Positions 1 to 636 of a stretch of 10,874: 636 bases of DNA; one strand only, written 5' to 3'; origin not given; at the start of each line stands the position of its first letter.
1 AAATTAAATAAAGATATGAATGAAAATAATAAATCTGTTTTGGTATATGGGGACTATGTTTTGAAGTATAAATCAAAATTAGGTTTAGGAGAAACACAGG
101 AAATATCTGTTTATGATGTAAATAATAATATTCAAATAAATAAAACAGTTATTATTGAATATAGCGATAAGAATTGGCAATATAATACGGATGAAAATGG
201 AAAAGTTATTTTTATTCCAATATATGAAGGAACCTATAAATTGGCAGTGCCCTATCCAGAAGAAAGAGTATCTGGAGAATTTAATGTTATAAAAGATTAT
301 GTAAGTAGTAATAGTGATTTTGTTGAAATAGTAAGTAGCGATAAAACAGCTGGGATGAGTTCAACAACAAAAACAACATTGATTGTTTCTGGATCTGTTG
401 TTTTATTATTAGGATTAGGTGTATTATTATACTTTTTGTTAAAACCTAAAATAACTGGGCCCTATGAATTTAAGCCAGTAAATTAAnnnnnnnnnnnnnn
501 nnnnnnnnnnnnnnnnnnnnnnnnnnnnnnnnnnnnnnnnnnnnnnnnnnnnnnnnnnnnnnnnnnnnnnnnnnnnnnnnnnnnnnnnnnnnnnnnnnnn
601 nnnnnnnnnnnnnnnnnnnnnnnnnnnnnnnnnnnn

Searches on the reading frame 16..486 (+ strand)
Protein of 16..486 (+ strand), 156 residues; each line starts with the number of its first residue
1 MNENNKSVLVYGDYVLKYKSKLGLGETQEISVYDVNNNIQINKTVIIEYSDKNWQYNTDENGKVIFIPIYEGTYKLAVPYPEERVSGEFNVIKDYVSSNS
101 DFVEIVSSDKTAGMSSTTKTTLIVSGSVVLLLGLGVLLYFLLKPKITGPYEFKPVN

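Call 3: search_protein_families(library=pfam, proteins=[window:16-486:+], max_evalue=0.01)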
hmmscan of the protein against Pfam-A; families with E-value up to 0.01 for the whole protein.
window:16-486:+ (156 aa): 0 families

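Call 4: search_protein_families(library=ncbifam, proteins=[window:16-486:+], max_evalue=0.01)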
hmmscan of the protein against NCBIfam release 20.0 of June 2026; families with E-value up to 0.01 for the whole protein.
window:16-486:+ (156 aa): 0 families

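Call 37: search_protein_families(library=padloc, proteins=[window:16-486:+], max_evalue=0.01)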
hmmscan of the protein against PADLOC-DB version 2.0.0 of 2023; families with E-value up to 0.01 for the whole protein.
window:16-486:+ (156 aa): 0 families

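Call 81: search_protein_families(library=pfam, proteins=[window:16-486:+], max_evalue=1)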
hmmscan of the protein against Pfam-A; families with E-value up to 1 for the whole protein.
window:16-486:+ (156 aa): 3 families
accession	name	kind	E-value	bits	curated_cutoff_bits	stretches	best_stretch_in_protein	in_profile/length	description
PF17210.9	SdrD_B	-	0.01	16.4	29.7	1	12-112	4-99/112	SdrD B-like domain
PF18079.6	AglB_L1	-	0.15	12.6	23.6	1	37-97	12-65/87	Archaeal glycosylation protein B long peripheral domain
PF00943.25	Alpha_E2_glycop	-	0.21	10.7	27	1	15-59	183-227/403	Alphavirus E2 glycoprotein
